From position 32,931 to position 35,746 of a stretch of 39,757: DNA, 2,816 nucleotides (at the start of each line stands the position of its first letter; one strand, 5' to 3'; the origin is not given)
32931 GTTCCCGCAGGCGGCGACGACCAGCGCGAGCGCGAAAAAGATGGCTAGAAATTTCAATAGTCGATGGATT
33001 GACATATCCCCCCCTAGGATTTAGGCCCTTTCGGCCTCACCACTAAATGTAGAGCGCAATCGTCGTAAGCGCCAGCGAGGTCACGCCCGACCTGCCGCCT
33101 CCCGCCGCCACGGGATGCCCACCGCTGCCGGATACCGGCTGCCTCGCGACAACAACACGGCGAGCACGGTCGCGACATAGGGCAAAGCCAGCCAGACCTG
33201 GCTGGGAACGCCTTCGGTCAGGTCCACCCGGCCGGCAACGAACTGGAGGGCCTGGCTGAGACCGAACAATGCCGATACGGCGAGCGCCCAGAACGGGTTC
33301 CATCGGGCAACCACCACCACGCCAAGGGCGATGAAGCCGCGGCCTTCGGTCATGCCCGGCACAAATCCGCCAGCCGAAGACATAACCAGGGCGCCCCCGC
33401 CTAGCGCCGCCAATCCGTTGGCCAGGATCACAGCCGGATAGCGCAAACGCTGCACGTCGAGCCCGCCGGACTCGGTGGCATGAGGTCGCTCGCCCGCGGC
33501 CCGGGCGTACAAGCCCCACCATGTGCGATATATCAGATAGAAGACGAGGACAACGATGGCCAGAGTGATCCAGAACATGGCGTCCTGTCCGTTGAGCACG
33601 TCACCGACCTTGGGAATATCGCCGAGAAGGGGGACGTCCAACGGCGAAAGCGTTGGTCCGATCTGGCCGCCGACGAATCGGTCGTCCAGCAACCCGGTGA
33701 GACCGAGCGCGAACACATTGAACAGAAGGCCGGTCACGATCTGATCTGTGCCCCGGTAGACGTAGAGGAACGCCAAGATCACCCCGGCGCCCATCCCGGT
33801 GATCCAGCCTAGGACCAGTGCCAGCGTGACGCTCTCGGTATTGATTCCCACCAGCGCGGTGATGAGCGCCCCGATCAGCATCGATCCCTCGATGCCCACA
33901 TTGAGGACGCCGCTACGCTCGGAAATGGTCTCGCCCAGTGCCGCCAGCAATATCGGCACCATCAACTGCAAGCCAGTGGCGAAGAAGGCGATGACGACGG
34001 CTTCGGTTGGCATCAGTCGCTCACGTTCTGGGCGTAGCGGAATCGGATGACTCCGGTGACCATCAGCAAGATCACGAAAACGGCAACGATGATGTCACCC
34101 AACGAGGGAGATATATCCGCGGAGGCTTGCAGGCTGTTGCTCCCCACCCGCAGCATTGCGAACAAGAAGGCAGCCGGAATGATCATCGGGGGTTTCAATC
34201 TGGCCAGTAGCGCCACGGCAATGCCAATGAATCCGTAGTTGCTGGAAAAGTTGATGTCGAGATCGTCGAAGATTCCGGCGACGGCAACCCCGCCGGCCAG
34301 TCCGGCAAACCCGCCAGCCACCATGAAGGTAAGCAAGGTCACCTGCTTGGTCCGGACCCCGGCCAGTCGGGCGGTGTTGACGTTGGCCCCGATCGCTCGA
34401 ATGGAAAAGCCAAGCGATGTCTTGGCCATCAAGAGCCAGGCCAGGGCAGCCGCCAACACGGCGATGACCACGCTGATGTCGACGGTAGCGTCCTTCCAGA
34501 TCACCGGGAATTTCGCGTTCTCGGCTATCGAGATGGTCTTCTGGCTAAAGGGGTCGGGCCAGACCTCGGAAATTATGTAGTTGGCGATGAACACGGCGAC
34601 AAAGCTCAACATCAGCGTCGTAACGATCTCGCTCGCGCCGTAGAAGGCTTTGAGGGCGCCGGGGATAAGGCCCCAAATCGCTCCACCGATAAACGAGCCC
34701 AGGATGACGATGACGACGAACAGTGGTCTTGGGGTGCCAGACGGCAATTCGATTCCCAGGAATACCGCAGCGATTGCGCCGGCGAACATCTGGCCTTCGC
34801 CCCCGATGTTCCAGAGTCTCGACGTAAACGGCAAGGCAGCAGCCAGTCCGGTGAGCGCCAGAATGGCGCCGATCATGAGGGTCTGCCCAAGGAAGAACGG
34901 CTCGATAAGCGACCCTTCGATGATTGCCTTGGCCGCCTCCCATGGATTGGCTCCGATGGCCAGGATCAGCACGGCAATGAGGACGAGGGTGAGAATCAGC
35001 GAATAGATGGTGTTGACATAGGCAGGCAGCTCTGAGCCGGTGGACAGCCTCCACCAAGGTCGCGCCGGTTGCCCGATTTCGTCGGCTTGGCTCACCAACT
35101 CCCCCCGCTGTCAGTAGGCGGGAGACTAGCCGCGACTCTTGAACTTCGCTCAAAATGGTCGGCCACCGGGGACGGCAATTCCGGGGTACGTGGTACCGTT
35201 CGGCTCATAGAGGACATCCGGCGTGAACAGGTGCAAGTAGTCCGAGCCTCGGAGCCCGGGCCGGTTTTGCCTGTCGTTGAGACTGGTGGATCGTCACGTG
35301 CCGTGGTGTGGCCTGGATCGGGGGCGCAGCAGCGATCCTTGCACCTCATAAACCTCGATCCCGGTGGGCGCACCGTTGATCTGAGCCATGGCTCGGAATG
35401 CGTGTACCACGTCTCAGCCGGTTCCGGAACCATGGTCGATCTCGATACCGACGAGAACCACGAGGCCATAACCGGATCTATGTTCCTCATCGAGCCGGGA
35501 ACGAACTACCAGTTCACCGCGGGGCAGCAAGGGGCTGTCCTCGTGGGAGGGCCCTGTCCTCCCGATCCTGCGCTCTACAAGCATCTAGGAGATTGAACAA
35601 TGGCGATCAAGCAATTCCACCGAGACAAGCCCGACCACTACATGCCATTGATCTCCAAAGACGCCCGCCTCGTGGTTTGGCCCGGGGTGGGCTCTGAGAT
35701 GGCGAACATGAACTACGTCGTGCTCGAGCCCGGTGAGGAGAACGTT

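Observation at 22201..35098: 13-kb minus-strand gene string in which a BMP-type ABC importer is interleaved with catabolic enzymes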

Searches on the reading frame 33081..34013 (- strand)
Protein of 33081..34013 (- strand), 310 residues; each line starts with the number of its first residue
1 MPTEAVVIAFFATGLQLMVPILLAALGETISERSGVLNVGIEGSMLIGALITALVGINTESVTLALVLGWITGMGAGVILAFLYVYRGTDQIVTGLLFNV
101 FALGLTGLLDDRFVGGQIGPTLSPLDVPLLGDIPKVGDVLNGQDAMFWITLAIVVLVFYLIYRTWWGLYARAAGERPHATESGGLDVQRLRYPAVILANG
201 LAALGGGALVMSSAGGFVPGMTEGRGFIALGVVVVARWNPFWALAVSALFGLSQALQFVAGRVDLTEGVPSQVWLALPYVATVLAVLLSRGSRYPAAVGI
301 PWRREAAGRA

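Call 3: search_protein_families(library=pfam, proteins=[window:33081-34013:-])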
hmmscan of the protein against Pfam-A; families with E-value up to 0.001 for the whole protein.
window:33081-34013:- (310 aa): 1 family
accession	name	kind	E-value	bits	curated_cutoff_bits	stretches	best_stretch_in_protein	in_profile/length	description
PF02653.21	BPD_transp_2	-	2.2e-28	99.6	26.8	1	12-282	3-265/269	Branched-chain amino acid transport system / permease component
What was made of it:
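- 33081..34013 (-): ABC permease B (BPD_transp_2). Its ATG shares base 34013 with the upstream stop codon. Pfam 2.2e-28 (call 3).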

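Call 4: search_protein_families(library=ncbifam, proteins=[window:33081-34013:-])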
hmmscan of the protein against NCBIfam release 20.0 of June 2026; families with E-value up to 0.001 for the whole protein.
window:33081-34013:- (310 aa): 4 families
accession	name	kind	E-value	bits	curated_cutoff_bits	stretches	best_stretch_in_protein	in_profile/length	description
NF047928.1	ABC_B6_perm_1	equivalog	3.4e-55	187.3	465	1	3-305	6-309/311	putative B6 ABC transporter permease subunit 1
NF047929.1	ABC_B6_perm_2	equivalog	9.8e-16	57.8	400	1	13-276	48-313/337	putative B6 ABC transporter permease subunit 2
TIGR03622.1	urea_t_UrtB_arc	equivalog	5.9e-06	25.8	374.25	1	21-233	14-221/284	urea ABC transporter, permease protein UrtB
TIGR03409.1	urea_trans_UrtB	equivalog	3.8e-05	23.5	250.3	1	12-237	5-236/291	urea ABC transporter permease subunit UrtB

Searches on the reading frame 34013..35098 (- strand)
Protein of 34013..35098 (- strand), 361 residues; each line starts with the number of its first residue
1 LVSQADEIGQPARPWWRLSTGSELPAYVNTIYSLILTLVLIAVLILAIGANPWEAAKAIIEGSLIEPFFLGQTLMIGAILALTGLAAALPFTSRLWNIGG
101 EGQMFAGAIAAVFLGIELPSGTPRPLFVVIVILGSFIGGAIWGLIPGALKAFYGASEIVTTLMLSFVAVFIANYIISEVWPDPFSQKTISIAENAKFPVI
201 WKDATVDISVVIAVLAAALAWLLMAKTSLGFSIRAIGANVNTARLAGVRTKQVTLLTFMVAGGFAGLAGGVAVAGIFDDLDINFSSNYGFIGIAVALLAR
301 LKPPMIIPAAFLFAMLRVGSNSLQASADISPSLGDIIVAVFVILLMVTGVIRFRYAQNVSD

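Call 3: search_protein_families(library=pfam, proteins=[window:34013-35098:-])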
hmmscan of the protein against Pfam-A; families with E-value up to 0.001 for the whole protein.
window:34013-35098:- (361 aa): 1 family
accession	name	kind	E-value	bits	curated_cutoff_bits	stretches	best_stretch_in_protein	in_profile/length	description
PF02653.21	BPD_transp_2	-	9.4e-38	130.3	26.8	1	72-345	4-268/269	Branched-chain amino acid transport system / permease component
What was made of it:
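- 34013..35095 (-): ABC permease A (BPD_transp_2). Start is GTG 35095. Pfam 9.4e-38 (call 3).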

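Call 4: search_protein_families(library=ncbifam, proteins=[window:34013-35098:-])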
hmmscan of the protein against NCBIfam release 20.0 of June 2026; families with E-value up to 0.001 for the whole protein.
window:34013-35098:- (361 aa): 12 families
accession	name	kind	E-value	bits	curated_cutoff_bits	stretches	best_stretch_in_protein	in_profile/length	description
NF047929.1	ABC_B6_perm_2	equivalog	1.8e-52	178.6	400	1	28-356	4-333/337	putative B6 ABC transporter permease subunit 2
NF047928.1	ABC_B6_perm_1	equivalog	6.8e-12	45.1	465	1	73-350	12-290/311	putative B6 ABC transporter permease subunit 1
NF041862.1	YtfT_transport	equivalog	9.8e-12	44.6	535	1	125-276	104-248/339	galactofuranose ABC transporter, ATP-binding protein YtfT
NF007014.0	PRK09478.1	equivalog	6.6e-10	38.8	386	1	127-276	104-253/336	galactose/methyl galactoside ABC transporter permease MglC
NF007252.0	PRK09699.1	equivalog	1.5e-08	34.4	396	1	129-276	106-246/326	D-allose ABC transporter permease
NF008630.0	PRK11618.1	equivalog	6.8e-08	32.1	363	1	109-271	72-228/331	galactofuranose ABC transporter, permease protein YjfF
TIGR03409.1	urea_trans_UrtB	equivalog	1.3e-07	31.6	250.3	1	73-345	7-277/291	urea ABC transporter permease subunit UrtB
NF040906.3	GguB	equivalog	7.9e-07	28.6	450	1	208-274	227-292/375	multiple monosaccharide ABC transporter permease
NF008441.0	PRK11285.1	equivalog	1.6e-06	27.5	378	1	128-274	107-245/333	L-arabinose ABC transporter permease AraH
NF011961.0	PRK15432.1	equivalog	2.5e-06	27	388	1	78-274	45-227/344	autoinducer 2 ABC transporter permease LsrC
NF007067.0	PRK09512.1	equivalog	1.6e-05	24.3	398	1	104-275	81-241/321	ribose ABC transporter permease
TIGR03622.1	urea_t_UrtB_arc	equivalog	0.00024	20.5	374.25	1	209-271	140-200/284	urea ABC transporter, permease protein UrtB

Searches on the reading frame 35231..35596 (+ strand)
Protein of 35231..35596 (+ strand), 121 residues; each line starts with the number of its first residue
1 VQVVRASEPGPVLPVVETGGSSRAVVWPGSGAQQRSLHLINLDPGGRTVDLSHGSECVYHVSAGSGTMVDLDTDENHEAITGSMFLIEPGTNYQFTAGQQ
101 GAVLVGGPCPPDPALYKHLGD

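Call 86: search_protein_families(library=pfam, proteins=[window:35231-35596:+], max_evalue=0.01)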
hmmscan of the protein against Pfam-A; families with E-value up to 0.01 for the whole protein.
window:35231-35596:+ (121 aa): 1 family
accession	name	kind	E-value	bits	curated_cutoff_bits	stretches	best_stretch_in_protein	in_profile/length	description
PF07883.17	Cupin_2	-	0.0045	17.1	27.2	1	39-97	2-58/70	Cupin domain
